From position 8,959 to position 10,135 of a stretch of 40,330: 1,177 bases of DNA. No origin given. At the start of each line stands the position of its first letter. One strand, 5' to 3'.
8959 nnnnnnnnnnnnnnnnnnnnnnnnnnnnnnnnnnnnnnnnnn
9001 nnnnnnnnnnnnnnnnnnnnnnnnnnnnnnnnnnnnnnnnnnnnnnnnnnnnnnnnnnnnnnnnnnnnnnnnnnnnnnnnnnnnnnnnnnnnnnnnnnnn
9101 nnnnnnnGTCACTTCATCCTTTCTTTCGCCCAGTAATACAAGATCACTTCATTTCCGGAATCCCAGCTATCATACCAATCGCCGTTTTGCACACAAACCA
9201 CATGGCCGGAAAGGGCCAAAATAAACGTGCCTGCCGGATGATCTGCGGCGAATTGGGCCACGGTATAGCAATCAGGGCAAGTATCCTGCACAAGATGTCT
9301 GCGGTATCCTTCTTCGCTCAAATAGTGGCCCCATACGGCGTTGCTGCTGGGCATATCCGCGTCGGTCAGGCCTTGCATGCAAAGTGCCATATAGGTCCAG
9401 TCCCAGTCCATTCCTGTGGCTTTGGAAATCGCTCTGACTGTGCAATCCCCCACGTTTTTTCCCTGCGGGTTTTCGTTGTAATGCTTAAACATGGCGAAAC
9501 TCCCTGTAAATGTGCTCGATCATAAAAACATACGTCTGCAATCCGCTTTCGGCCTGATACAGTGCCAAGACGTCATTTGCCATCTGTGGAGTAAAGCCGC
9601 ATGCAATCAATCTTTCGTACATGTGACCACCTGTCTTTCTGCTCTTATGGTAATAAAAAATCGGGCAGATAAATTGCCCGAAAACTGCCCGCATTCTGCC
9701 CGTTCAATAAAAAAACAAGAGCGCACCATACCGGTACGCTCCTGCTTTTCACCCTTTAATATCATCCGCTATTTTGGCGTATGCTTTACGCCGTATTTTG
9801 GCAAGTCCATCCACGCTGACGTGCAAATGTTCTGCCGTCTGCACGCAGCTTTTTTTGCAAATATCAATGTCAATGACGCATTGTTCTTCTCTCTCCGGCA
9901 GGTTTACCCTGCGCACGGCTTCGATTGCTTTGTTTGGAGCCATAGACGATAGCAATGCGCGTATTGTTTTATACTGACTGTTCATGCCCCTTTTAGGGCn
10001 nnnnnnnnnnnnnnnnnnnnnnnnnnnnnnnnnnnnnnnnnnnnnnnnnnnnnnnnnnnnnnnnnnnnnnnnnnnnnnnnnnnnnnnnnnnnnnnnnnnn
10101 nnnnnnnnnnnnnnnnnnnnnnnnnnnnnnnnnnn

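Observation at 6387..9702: Eight-gene, terminator-bounded cargo cassette of unknown function between the lysis genes and attP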

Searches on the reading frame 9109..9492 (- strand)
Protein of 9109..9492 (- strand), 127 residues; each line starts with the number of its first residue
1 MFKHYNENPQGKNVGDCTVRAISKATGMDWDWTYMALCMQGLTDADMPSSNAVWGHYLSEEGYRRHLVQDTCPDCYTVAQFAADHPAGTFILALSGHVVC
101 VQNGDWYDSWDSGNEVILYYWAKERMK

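Call 7: search_protein_families(library=pfam, max_evalue=0.1, proteins=[window:9109-9492:-])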
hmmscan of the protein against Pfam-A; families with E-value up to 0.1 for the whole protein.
window:9109-9492:- (127 aa): 0 families

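Call 8: search_protein_families(library=phrogs, max_evalue=0.1, proteins=[window:9109-9492:-])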
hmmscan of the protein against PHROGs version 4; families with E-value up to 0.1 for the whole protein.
window:9109-9492:- (127 aa): 2 families
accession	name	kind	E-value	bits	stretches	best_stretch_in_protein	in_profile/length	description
phrog_3754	-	unknown function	9.5e-30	104.8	1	2-123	8-143/145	-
phrog_15863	-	unknown function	4.7e-08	33.7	1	2-117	3-114/312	-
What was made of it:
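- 9109..9492 (-): g2, a 127-aa minimal papain-like Cys/His/Asp protein with a conserved CPDC motif. phrog_3754, function unknown (call 8).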

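Call 15: search_protein_families(library=ncbifam, max_evalue=0.1, proteins=[window:9109-9492:-])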
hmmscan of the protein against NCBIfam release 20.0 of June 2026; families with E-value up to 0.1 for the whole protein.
window:9109-9492:- (127 aa): 0 families

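Call 16: search_protein_families(library=padloc, max_evalue=0.1, proteins=[window:9109-9492:-])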
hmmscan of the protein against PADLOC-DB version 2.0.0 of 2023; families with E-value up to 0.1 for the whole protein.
window:9109-9492:- (127 aa): 0 families

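Call 33: search_solved_structures(query=A2, max_evalue=10, show_alignments=2)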
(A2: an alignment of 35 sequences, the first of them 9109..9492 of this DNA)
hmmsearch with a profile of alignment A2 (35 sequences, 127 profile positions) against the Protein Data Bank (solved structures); distinct sequences matched with E-value up to 10: 1.
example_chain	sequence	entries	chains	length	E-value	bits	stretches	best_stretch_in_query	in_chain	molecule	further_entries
7c10_A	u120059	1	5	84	1.3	12.5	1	70-86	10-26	Glutaredoxin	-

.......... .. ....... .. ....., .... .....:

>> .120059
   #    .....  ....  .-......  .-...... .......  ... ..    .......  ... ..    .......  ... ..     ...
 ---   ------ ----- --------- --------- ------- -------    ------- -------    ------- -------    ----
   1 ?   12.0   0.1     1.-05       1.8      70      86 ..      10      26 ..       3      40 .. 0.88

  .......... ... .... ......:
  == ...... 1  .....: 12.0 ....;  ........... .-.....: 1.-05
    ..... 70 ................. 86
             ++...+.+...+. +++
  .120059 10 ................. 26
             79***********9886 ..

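Call 52: find_homologous_proteins(query=A2)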
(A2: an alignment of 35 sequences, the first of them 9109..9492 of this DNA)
Query A2 (35 sequences) (127 aa, profile of the alignment): 8000 proteins with E <= 0.001 among 8000 candidates; the best 120 are listed.
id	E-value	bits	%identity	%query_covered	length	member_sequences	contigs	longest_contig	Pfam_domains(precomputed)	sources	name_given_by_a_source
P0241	1.8e-61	224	63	94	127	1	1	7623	-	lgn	-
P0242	5.5e-61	222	64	94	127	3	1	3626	-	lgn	-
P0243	1.7e-60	221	56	98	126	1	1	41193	-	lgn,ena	-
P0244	1.8e-60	221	56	98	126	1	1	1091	-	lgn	-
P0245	1.9e-60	220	65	96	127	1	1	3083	-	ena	-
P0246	1.9e-60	220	60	95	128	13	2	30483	-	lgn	-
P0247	2.0e-60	220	56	98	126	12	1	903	-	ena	-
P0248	2.7e-60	220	62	97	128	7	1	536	-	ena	-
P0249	2.7e-60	220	65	96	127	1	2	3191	-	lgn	-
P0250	2.7e-60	220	56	98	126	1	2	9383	-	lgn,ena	-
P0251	3.1e-60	220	56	98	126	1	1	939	-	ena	-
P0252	3.2e-60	220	65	96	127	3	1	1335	-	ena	-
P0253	3.3e-60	220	64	96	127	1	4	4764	-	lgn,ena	-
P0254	3.3e-60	220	56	98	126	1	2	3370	-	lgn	-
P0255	3.3e-60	220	56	98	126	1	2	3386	-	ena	-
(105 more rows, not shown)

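Call 59: predict_structure(alignment_id=A7)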
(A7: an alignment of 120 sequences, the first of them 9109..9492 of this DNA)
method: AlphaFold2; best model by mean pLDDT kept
length: 127 residues; sequences in the alignment: 120
mean_pLDDT: 92.7   pTM: 0.87
mean pLDDT of the five models: 92.7, 92.3, 90.1, 89.5, 89.0
residues with pLDDT >= 90: 109; 70-90: 11; 50-70: 5; < 50: 2
segments of 3 or more residues with pLDDT < 50: none
pLDDT, mean of each block of 10 residues (from residue 1): 95 91 96 98 96 96 89 83 96 96 97 95 72
secondary structure, 60 per line:
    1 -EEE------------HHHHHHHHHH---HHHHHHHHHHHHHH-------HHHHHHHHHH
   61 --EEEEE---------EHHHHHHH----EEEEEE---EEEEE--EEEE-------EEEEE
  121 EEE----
elements in order: E2-4 H17-26 H30-43 H51-60 E63-67 H78-84 E89-94 E98-102 E105-108 E116-123
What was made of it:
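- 9109..9492 (-): AlphaFold2 pLDDT 92.7, with Cys at a helix N-terminus and His and Asp on strands (call 59).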

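Call 61: fold_search(model_id=the predicted structure, library=pdb)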
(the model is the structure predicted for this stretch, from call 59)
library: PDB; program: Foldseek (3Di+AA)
matches with E <= 10: 390; with E <= 0.001: 0
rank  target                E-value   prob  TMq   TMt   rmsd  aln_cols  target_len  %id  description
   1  6pgv_A                1.9e-01  0.57  0.46  0.40  10.3       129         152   17  Human Josephin-2 in complex with ubiquitin (released 2019-10-23)
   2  7ahm_C                2.1e-01  0.12  0.22  0.19   8.7        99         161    8  Low-resolution structure of the K+/H+ antiporter subunit KhtT in complex with c-di-AMP (released 2021-03-31)
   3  8ssi_A                3.1e-01  0.14  0.23  0.12   6.4        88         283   14  Structure of Burkholderia pseudomallei deubiquitinase TssM in complex with ubiquitin (released 2024-06-05)
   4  6hv6                  4.9e-01  0.07  0.25  0.14  10.2       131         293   13  Crystal structure of PatoxP, a cysteine protease-like domain of Photorhabdus asymbiotica toxin PaTox (released 2018-12-05)
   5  8t4m_A                4.9e-01  0.05  0.18  0.07  14.4       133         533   10  Closed human HCN1 F186C S264C bound to cAMP, reconstituted in LMNG + SPL (released 2024-06-12)
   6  3ihp_B                5.2e-01  0.07  0.24  0.06  18.2       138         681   17  Covalent Ubiquitin-Usp5 Complex (released 2009-12-29)
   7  1h0h_A                7.7e-01  0.04  0.15  0.04  10.3        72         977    8  Tungsten containing Formate Dehydrogenase from Desulfovibrio Gigas (released 2003-02-20)
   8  1en5_A                8.8e-01  0.01  0.11  0.11  13.5       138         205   16  CRYSTAL STRUCTURE ANALYSIS OF THE E. COLI MANGANESE SUPEROXIDE DISMUTASE Y34F MUTANT (released 2001-06-27)
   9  9qm1_A                1.0e+00  0.03  0.15  0.04  10.2        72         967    7  W-formate dehydrogenase U192C from Desulfovibrio vulgaris - Soaked with Dithionite (released 2025-07-16)
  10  6tg9_A                1.2e+00  0.03  0.18  0.04  12.0       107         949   12  Cryo-EM Structure of NADH reduced form of NAD+-dependent Formate Dehydrogenase from Rhodobacter capsulatus (released 2020-04-22)
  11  1xv2_A                1.3e+00  0.23  0.31  0.19   5.3        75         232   17  Crystal Structure of a Protein of Unknown Function Similar to Alpha-acetolactate Decarboxylase from Staphylococcus aur (released 2004-12-14)
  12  6ii6_B                1.4e+00  0.04  0.23  0.12  10.4       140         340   15  Crystal structure of the Makes Caterpillars Floppy (MCF)-Like effector of Vibrio vulnificus MO6-24/O in complex with a (released 2019-08-07)
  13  3ihp_A                1.4e+00  0.02  0.18  0.05  18.0       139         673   12  Covalent Ubiquitin-Usp5 Complex (released 2009-12-29)
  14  3vi3_B                1.4e+00  0.01  0.14  0.06  15.0        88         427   11  Crystal structure of alpha5beta1 integrin headpiece (ligand-free form) (released 2012-02-22)
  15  1xv2_C                1.5e+00  0.21  0.31  0.18   5.3        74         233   18  Crystal Structure of a Protein of Unknown Function Similar to Alpha-acetolactate Decarboxylase from Staphylococcus aur (released 2004-12-14)
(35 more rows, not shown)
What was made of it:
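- On Papain-like cysteine peptidases (clan CA): Other weak matches are deubiquitinases or Cys proteases (call 61).
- Closest known: Papain-like. Same: The weak structural matches are mostly papain-like enzymes (call 61).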

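Call 67: search_dna_similar(query=window:9109-9492:-, collection=phages, mode=protein, max_rows=60, max_evalue=0.001, rows=spread)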
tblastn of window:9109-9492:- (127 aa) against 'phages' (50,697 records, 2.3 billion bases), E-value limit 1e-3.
Records with a match: 52; places in all: 52; records where one place covers at least 80% of the query: 52.
Best place of each record, by identity: 60-80% 2; <60% 50.
By first word of the organism name: Bacillus 23; Prevotella 15; Bacteriophage 8; Dulem 2; Geobacillus 2; Butyrivibrio 1; bajarodcaudo 1.
By host as written in the record: Prevotella sp. 15; Bacillus anthracis Sterne 10; - 9; Bacillus anthracis 5; Bacillus cereus 4; Geobacillus kaustophilus ATCC 8005 2; Bacillus cereus VKM B-370 2; Propithecus coquereli 1; and 4 more.
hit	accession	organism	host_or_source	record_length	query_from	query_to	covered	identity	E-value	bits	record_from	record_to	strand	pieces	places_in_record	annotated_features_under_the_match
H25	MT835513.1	Bacteriophage sp.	human fecal samples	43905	1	124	98%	63.7%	3e-51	179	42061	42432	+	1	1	record has no annotation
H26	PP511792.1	Dulem virus 33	Propithecus coquereli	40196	1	124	98%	60.5%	4e-48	169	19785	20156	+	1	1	hypothetical protein (x2)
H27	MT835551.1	Bacteriophage sp.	human fecal samples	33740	2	127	99%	56.3%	3e-44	159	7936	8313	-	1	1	record has no annotation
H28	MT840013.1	Bacteriophage sp.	human fecal samples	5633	3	124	96%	55.3%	3e-39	144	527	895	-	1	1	record has no annotation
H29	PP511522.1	Dulem virus 35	Varecia variegata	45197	5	124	94%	55.8%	5e-38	140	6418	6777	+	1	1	hypothetical protein (x2)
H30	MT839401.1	Bacteriophage sp.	human fecal samples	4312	3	124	96%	53.7%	8e-39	143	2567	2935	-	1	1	record has no annotation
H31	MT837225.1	Bacteriophage sp.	human fecal samples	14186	1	121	95%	52.9%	4e-38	140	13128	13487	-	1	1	record has no annotation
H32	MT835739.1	Bacteriophage sp.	human fecal samples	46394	3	123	95%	52.5%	2e-37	139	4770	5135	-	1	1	record has no annotation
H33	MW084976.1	Bacillus phage Kirov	Bacillus cereus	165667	3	127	98%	41.3%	1e-23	100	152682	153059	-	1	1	putative peptidase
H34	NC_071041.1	Bacillus phage Kirov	Bacillus cereus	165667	3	127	98%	41.3%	1e-23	100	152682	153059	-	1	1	putative peptidase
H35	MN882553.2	Butyrivibrio virus Ceridwen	Butyrivibrio fibrisolvens DSM 3071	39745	1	123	97%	41.5%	2e-27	110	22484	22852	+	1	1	hypothetical protein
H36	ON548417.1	Bacillus phage vB_BanS-Thrax1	Bacillus anthracis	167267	3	127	98%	39.7%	3e-23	99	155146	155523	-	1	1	hypothetical protein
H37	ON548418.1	Bacillus phage vB_BanS-Thrax2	Bacillus anthracis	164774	3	127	98%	39.7%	9e-23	97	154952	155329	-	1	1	hypothetical protein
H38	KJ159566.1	Geobacillus phage GBK2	Geobacillus kaustophilus ATCC 8005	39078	3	125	97%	38.7%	4e-22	96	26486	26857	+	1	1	hypothetical protein (x2)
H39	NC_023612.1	Geobacillus phage GBK2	Geobacillus kaustophilus ATCC 8005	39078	3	125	97%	38.7%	4e-22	96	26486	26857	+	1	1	hypothetical protein (x2)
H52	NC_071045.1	Bacillus phage Izhevsk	Bacillus cereus VKM B-370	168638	3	123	95%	36.9%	6e-21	92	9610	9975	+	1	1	putative peptidase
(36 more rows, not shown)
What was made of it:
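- Closest known: Papain-like. Same: Bacillus phage depositors call homologues 'putative peptidase' (call 67).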

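Call 68: get_annotated_region(hit=H39, flank=5000)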
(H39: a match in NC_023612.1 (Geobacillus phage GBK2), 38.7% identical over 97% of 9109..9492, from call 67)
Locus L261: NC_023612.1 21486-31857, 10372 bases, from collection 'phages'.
description: Geobacillus phage GBK2, complete genome.
organism: Geobacillus phage GBK2 (NCBI taxid 1458842)
taxonomy: Viruses; Duplodnaviria; Heunggongvirae; Uroviricota; Caudoviricetes
host: Geobacillus kaustophilus ATCC 8005; source: -; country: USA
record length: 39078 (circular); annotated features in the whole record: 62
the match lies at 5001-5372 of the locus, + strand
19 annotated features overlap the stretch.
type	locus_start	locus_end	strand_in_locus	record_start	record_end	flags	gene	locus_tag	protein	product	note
CDS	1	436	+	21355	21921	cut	-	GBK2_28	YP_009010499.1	hypothetical protein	-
CDS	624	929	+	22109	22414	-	-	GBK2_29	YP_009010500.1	hypothetical protein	-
CDS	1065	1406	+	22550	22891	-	-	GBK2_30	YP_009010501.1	hypothetical protein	-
CDS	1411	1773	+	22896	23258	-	-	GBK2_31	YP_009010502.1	hypothetical protein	-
CDS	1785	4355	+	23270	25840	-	-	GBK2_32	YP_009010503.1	hypothetical protein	-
CDS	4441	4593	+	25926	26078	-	-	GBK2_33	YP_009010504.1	hypothetical protein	-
CDS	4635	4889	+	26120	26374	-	-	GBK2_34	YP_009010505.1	hypothetical protein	-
CDS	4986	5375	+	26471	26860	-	-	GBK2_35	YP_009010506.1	hypothetical protein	-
CDS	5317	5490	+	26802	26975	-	-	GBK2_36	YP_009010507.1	hypothetical protein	-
CDS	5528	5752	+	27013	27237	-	-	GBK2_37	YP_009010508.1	hypothetical protein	-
CDS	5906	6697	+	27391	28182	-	-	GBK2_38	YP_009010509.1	RecE-like recombination exonuclease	-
CDS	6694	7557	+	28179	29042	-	-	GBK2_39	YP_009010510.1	RecT-like ssDNA annealing protein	-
CDS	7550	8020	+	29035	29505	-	-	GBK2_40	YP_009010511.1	single strand DNA binding protein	-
CDS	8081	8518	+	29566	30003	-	-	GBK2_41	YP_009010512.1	hypothetical protein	-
CDS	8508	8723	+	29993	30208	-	-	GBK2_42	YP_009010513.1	hypothetical protein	-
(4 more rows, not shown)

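Call 69: get_annotated_region(hit=H52, flank=5000)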
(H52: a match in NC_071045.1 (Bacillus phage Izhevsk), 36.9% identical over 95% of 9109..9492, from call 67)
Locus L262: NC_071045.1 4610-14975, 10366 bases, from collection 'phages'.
description: Bacillus phage Izhevsk, complete genome.
organism: Bacillus phage Izhevsk (NCBI taxid 2724322)
taxonomy: Viruses; Duplodnaviria; Heunggongvirae; Uroviricota; Caudoviricetes; Joanripponvirinae; Tsamsavirus; Tsamsavirus izhevsk
host: Bacillus cereus VKM B-370; source: soil sample; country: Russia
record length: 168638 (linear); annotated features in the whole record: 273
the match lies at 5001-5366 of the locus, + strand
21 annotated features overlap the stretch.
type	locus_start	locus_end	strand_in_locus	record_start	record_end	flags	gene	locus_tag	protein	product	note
CDS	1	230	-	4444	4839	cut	-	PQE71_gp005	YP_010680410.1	hypothetical protein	-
CDS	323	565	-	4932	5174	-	-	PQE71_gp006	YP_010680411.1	hypothetical protein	-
CDS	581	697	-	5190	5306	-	-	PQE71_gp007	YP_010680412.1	hypothetical protein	-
CDS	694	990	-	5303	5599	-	-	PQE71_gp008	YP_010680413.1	hypothetical protein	-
CDS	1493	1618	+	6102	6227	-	-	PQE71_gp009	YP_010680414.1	hypothetical protein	-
CDS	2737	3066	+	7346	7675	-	-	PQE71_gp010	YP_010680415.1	hypothetical protein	-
CDS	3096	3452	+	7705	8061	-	-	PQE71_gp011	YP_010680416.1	hypothetical protein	-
CDS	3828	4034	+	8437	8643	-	-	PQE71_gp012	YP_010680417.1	hypothetical protein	-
CDS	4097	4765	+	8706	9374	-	-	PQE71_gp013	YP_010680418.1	serine-threonine kinase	-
CDS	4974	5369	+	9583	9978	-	-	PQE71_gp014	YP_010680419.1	putative peptidase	-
CDS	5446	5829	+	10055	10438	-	-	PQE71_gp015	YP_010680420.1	putative signal peptide-containing lipoprotein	-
CDS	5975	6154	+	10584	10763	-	-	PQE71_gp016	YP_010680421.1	hypothetical protein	-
CDS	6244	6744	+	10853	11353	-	-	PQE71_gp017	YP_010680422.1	ocr-like anti-restriction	putative T7 Ocr-like protein, type I DNA restriction enzymes inhibitor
CDS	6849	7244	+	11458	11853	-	-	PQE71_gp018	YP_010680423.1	hypothetical protein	-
CDS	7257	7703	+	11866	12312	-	-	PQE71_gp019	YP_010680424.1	hypothetical protein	-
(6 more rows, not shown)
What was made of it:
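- g2 relatives occur alone elsewhere (calls 67-69).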

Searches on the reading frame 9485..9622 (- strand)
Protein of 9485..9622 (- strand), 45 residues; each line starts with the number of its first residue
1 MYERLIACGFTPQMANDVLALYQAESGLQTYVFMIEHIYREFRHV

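Call 7: search_protein_families(library=pfam, max_evalue=0.1, proteins=[window:9485-9622:-])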
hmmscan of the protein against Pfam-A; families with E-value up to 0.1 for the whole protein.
window:9485-9622:- (45 aa): 1 family
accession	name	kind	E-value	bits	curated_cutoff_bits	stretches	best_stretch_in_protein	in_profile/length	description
PF08439.15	Peptidase_M3_N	-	0.036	14.7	25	1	18-45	10-37/70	Oligopeptidase F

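Call 8: search_protein_families(library=phrogs, max_evalue=0.1, proteins=[window:9485-9622:-])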
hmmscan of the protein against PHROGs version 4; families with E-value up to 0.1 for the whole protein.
window:9485-9622:- (45 aa): 0 families

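Call 15: search_protein_families(library=ncbifam, max_evalue=0.1, proteins=[window:9485-9622:-])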
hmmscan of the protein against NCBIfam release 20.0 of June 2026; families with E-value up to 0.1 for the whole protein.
window:9485-9622:- (45 aa): 0 families

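Call 16: search_protein_families(library=padloc, max_evalue=0.1, proteins=[window:9485-9622:-])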
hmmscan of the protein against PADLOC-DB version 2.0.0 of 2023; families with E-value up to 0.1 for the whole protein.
window:9485-9622:- (45 aa): 0 families

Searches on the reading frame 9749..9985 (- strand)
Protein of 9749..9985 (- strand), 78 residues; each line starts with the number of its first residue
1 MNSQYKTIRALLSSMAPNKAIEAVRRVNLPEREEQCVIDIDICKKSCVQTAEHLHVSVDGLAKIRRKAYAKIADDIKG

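Call 7: search_protein_families(library=pfam, max_evalue=0.1, proteins=[window:9749-9985:-])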
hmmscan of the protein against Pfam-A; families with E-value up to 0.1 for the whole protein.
window:9749-9985:- (78 aa): 1 family
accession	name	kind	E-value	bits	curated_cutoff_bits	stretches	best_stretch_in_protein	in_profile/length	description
PF04545.22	Sigma70_r4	-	0.026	14.5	24.1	1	29-58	5-34/50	Sigma-70, region 4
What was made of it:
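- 9749..9985 (-): 78-aa protein with a weak sigma-70 region-4-like helix-turn-helix. It is the last gene before the terminator. It accompanies the module only in part of the window's clade and is a candidate regulator (inferred). Pfam Sigma70_r4 E 0.026 (call 7).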

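Call 8: search_protein_families(library=phrogs, max_evalue=0.1, proteins=[window:9749-9985:-])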
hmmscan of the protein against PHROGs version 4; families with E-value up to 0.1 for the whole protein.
window:9749-9985:- (78 aa): 1 family
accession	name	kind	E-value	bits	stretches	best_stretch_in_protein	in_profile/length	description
phrog_11577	-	unknown function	0.091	13.6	0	37-71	5-36/123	-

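Call 15: search_protein_families(library=ncbifam, max_evalue=0.1, proteins=[window:9749-9985:-])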
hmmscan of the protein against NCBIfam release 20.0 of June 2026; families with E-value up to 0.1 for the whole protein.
window:9749-9985:- (78 aa): 1 family
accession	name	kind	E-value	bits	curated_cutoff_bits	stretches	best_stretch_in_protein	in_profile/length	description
TIGR02937.1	sigma70-ECF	superfamily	0.036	13.7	42.9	1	28-73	117-162/165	sigma-70 family RNA polymerase sigma factor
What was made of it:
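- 9749..9985 (-): NCBIfam sigma70-ECF E 0.036 (call 15).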

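Call 16: search_protein_families(library=padloc, max_evalue=0.1, proteins=[window:9749-9985:-])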
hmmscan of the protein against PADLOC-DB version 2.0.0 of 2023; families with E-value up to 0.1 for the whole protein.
window:9749-9985:- (78 aa): 0 families
